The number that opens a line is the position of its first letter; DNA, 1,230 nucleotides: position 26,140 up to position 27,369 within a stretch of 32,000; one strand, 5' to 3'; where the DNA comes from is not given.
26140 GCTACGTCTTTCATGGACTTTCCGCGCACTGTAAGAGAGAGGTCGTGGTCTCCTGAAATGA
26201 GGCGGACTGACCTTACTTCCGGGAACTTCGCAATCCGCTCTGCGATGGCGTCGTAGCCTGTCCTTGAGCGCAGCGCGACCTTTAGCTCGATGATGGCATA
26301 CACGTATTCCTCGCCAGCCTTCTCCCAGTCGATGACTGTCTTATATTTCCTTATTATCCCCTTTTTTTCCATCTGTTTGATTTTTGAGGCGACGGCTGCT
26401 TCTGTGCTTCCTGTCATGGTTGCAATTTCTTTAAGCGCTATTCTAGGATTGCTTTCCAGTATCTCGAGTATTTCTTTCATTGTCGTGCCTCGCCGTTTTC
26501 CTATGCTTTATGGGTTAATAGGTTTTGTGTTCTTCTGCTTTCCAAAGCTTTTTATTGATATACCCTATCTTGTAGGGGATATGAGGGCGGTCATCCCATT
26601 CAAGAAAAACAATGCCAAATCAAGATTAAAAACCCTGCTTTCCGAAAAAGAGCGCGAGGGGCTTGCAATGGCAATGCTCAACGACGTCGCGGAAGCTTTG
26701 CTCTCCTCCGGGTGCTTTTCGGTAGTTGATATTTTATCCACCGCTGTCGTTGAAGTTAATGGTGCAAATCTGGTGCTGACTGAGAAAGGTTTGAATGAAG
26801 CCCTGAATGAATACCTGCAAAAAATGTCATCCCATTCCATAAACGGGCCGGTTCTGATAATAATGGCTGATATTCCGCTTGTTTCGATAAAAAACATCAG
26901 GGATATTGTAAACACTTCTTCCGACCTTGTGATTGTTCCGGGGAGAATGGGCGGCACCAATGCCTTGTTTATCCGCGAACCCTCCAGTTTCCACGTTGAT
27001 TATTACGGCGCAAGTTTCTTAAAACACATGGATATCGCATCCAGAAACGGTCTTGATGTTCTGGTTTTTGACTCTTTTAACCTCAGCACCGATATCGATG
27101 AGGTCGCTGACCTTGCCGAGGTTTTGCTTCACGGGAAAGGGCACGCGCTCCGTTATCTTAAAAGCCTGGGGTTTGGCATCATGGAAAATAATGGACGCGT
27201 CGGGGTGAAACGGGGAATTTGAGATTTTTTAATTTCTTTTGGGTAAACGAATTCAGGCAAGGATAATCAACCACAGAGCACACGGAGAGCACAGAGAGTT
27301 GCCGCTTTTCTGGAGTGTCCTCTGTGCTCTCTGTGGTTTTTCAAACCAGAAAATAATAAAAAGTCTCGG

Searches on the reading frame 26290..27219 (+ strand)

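Call 80: search_protein_families(library=pfam, proteins=[window:26290-27219:+], max_evalue=0.00001)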
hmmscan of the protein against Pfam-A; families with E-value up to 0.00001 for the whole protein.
window:26290-27219:+ (310 aa): 1 family
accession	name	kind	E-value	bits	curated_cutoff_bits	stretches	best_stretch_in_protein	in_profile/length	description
PF01983.22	CofC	-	4.7e-52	176.8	22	1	98-301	1-206/217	Guanylyl transferase CofC like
